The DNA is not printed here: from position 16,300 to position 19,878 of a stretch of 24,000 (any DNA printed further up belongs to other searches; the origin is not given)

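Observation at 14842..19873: Complete, compact type II-C CRISPR-Cas9 locus with all RNA and protein parts identifiable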

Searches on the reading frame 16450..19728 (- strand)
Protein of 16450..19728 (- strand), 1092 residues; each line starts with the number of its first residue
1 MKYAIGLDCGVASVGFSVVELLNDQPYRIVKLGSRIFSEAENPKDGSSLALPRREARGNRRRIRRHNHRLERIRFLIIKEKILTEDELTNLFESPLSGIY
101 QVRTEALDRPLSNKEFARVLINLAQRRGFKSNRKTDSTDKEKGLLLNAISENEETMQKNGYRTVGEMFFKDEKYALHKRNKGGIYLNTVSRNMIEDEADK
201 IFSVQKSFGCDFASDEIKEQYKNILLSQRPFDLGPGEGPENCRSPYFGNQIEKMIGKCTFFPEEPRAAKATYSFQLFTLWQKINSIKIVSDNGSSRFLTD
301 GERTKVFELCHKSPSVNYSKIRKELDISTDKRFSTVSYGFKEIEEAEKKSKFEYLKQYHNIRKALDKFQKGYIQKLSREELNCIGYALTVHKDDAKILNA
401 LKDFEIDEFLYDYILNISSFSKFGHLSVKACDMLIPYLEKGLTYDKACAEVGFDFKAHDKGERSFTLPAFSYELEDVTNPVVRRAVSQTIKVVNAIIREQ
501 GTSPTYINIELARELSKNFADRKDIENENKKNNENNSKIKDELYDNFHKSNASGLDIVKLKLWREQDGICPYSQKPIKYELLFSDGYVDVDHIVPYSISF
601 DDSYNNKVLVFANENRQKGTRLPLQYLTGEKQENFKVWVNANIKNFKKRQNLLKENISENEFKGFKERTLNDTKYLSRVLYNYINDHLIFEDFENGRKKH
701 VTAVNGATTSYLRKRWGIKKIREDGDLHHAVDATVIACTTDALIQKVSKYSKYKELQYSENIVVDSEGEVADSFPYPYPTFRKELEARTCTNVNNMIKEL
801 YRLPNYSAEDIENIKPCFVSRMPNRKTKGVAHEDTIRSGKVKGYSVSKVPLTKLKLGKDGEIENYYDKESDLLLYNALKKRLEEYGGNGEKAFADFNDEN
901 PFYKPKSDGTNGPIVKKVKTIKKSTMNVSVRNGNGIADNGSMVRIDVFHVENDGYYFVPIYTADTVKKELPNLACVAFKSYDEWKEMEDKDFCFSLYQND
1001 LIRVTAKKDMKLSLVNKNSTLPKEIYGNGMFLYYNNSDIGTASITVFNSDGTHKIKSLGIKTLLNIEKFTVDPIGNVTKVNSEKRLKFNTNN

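Call 10: search_solved_structures(query=window:16450-19728:-, max_evalue=0.001, show_alignments=1)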
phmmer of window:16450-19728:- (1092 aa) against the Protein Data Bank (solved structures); distinct sequences matched with E-value up to 0.001: 85 (the best 60 are shown).
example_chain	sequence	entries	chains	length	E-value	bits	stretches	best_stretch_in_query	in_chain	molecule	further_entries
9ar4_A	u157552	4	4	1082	5.2e-246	822.5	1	1-1087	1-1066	CRISPR-associated endonuclease Cas9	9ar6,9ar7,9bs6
21dz_A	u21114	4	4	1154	3.3e-243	813.2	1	1-1089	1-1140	CRISPR-associated endonuclease Cas9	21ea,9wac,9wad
8uzb_A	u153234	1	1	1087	2.7e-242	810.2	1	1-1087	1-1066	CRISPR-associated endonuclease Cas9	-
8uza_A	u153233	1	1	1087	3e-242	810.1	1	1-1087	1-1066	CRISPR-associated endonuclease Cas9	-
8jtj_A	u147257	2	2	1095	2.5e-241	807.1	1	1-1087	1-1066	CRISPR-associated endonuclease Cas9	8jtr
8hnt_A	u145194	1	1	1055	9.5e-184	616.4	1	2-1077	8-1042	CRISPR-associated endonuclease Cas9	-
6jdq_A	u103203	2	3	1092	1.5e-183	615.8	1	2-1076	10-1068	CRISPR-associated endonuclease Cas9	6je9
8ja0_A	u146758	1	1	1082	2e-183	615.3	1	2-1076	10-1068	CRISPR-associated endonuclease Cas9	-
6kc8_A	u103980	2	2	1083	2e-183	615.3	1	2-1076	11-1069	CRISPR-associated endonuclease Cas9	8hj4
8hnw_A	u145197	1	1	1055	2.2e-182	611.9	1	2-1077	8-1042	CRISPR-associated endonuclease Cas9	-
6jdv_A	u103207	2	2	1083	4.6e-182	610.8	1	2-1076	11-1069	CRISPR-associated endonuclease Cas9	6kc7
8hnv_A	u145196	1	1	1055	2.3e-181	608.5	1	2-1077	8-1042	CRISPR-associated endonuclease Cas9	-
6je4_A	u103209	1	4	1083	4.8e-181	607.4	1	2-1076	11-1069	CRISPR-associated endonuclease Cas9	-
8x5v_A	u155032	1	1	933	2.7e-175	588.4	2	1-511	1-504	BlCas9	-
6je3_A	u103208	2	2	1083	7e-173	580.4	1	2-1008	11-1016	CRISPR-associated endonuclease Cas9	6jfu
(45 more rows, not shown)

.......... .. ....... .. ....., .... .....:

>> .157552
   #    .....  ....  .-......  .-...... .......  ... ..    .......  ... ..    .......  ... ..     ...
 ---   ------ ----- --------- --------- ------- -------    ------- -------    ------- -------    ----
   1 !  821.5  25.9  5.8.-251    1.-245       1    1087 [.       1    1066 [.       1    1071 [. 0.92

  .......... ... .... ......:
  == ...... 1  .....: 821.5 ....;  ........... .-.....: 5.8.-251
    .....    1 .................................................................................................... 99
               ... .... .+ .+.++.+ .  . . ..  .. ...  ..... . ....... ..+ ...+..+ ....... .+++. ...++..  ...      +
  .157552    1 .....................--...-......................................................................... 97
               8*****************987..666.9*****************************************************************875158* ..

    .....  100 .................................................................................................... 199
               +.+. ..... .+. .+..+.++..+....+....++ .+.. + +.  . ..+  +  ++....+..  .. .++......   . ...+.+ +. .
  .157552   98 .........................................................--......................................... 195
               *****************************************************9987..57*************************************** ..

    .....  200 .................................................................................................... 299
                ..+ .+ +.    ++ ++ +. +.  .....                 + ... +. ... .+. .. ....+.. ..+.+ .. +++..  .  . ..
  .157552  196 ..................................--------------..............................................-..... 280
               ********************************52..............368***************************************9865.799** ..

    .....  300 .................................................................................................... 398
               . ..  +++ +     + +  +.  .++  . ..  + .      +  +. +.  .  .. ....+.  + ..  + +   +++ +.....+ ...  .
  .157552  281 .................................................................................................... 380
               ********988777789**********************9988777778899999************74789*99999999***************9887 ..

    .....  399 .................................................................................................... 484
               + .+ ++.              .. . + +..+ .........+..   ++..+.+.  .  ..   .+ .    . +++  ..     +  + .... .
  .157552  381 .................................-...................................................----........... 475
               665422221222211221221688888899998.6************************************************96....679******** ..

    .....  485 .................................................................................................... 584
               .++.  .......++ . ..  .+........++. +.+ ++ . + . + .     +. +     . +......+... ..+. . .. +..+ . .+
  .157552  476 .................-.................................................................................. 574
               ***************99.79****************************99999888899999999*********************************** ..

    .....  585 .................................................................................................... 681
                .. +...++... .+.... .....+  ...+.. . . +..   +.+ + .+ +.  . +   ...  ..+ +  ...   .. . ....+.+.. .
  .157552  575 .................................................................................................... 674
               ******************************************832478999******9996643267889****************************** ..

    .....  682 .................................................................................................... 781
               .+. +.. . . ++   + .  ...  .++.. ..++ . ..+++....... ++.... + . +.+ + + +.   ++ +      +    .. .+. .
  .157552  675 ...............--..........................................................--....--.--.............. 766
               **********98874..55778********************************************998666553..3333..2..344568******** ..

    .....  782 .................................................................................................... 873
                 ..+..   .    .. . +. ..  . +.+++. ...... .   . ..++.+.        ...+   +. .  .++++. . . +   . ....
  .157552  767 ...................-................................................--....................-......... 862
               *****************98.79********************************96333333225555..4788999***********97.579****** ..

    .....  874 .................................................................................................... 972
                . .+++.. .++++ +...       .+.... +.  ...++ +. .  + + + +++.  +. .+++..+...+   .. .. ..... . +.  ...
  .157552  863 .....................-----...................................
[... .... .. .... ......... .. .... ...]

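Call 11: search_protein_families(library=ncbifam, proteins=[window:16450-19728:-])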
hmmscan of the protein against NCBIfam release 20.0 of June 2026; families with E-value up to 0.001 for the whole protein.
window:16450-19728:- (1092 aa): 2 families
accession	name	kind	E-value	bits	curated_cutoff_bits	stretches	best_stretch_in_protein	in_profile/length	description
TIGR01865.2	cas_Csn1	equivalog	1.4e-246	821.5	100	1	3-1076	1-1070/1070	type II CRISPR RNA-guided endonuclease Cas9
NF049971.1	CRISPR_Cas9d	exception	3.2e-29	102.2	375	1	475-777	459-757/986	type II CRISPR RNA-guided endonuclease Cas9d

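Call 12: search_protein_families(library=pfam, proteins=[window:16450-19728:-])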
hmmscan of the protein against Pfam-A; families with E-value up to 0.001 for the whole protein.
window:16450-19728:- (1092 aa): 4 families
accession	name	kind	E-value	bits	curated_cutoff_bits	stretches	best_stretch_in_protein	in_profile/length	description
PF13395.12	HNH_4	-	6.9e-22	77.6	22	1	570-623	1-53/54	HNH endonuclease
PF18541.7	RuvC_III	-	1.1e-15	58.5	26.2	2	663-721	4-56/179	RuvC endonuclease subdomain 3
PF22702.2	Cas9_RuvC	-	1.8e-11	44.7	27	1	673-760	4-85/151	Cas9 RuvC domain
PF18470.6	Cas9_a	-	4e-11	43.5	26.9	1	253-330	5-85/221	Cas9 alpha-helical lobe domain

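Call 13: find_homologous_proteins(query=window:16450-19728:-, max_evalue=1e-50)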
Query window:16450-19728:- (1092 aa): 3602 proteins with E <= 1e-50 among 8000 candidates; the best 120 are listed.
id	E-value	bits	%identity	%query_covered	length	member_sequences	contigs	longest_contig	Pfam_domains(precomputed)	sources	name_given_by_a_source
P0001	0.0e+0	2379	96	100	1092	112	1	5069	PF13395.13,PF18470.7,PF22702.3,PF18541.8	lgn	-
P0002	0.0e+0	1546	64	100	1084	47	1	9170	PF13395.13,PF18470.7,PF22702.3,PF18541.8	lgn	-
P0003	0.0e+0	1527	64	100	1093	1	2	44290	PF16592.11,PF13395.13,PF18470.7,PF22702.3,PF18541.8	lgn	-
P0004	0.0e+0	1517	62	100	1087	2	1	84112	PF13395.13,PF18470.7,PF22702.3,PF18541.8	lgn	-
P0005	0.0e+0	1510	63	100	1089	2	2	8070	PF13395.13,PF18470.7,PF22702.3,PF18541.8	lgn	-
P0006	0.0e+0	1508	61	100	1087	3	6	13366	PF16592.11,PF13395.13,PF18470.7,PF22702.3,PF18541.8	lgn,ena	-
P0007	0.0e+0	1504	63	100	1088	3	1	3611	PF13395.13,PF18470.7,PF22702.3,PF18541.8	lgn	-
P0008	0.0e+0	1501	61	100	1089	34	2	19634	PF13395.13,PF18470.7,PF22702.3,PF18541.8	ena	-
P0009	0.0e+0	1501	63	100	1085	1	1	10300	PF13395.13,PF18470.7,PF22702.3,PF18541.8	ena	-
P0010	0.0e+0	1498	63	100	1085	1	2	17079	PF13395.13,PF18470.7,PF22702.3,PF18541.8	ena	-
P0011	0.0e+0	1494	63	100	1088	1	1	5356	PF13395.13,PF18470.7,PF22702.3,PF18541.8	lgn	-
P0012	0.0e+0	1493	63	100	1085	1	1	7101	PF13395.13,PF18470.7,PF22702.3,PF18541.8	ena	-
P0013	0.0e+0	1493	63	100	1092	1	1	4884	PF13395.13,PF18470.7,PF22702.3,PF18541.8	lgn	-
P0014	0.0e+0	1491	62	100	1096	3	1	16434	PF13395.13,PF18470.7,PF22702.3,PF18541.8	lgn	-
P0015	0.0e+0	1489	62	100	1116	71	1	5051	PF13395.13,PF18470.7,PF22702.3,PF18541.8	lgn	-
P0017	0.0e+0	1480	62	100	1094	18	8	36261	PF13395.13,PF18470.7,PF22702.3,PF18541.8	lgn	-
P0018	0.0e+0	1469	61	100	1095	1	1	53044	PF13395.13,PF18470.7,PF22702.3,PF18541.8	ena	-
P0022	0.0e+0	1462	60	100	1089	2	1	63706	PF13395.13,PF18470.7,PF22702.3,PF18541.8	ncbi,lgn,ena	-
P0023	0.0e+0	1462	61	100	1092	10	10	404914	PF16592.11,PF13395.13,PF18470.7,PF22702.3,PF18541.8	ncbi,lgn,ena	-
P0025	0.0e+0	1457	61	100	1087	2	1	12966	PF13395.13,PF18470.7,PF22702.3,PF18541.8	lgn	-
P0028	0.0e+0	1453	60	100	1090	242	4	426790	PF13395.13,PF18470.7,PF22702.3,PF18541.8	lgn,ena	-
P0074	0.0e+0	1383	60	100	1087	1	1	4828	PF13395.13,PF18470.7,PF22702.3,PF18541.8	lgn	-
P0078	0.0e+0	1366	59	100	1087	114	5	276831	PF13395.13,PF18470.7,PF22702.3,PF18541.8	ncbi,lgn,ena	-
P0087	0.0e+0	1338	57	100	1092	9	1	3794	PF13395.13,PF18470.7,PF22702.3,PF18541.8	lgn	-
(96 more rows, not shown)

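Call 14: find_related_loci(query=window:16450-19728:-, collection=genome_contigs, flank=6000)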
Query window:16450-19728:- (1092 aa) in genome_contigs; peptide patterns used: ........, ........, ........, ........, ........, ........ (x = any residue, [..] = any of these).
95 stretches matched a pattern; 4 encode a relative of the query (tblastn E <= 1e-3); 4 distinct loci.
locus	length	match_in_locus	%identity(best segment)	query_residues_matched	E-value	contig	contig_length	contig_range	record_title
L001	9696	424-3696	95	1-1091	0e+0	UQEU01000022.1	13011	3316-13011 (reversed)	uncultured Clostridiales bacterium isolate UMGS213 genome assembly, contig: NODE_1694_length_13011_cov_52.494288, whole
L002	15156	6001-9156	42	1-1085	0e+0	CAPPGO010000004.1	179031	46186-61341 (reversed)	MAG TPA_asm: uncultured Clostridia bacterium isolate MGBC104430 genome assembly, contig: MGBC104430.4, whole genome shot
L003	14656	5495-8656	41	1-1085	0e+0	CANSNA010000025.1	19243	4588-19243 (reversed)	MAG TPA_asm: uncultured Clostridium sp. isolate SRR15510242_bin.17_metawrap_v1.3_MAG genome assembly, contig: NODE.1741_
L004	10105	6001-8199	36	419-1089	4e-104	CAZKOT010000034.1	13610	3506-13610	MAG TPA_asm: uncultured Christensenella sp. isolate SRP192927_co6_640 genome assembly, contig: NODE_10945_length_13610_c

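Call 19: find_encoding_contigs(protein=P0001, flank=6000, max_places=10)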
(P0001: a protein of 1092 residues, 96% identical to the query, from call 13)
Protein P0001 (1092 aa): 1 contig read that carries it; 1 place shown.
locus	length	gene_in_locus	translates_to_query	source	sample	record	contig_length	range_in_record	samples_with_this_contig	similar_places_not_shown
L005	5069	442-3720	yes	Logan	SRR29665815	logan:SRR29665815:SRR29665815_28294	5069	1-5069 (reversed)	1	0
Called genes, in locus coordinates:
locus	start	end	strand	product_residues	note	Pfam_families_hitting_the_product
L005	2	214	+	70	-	?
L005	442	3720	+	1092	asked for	PF18470:Cas9_a, PF13395:HNH_4, PF18541:RuvC_III, PF22702:Cas9_RuvC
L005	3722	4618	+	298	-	PF01867:Cas_Cas1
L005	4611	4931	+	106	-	PF09827:CRISPR_Cas2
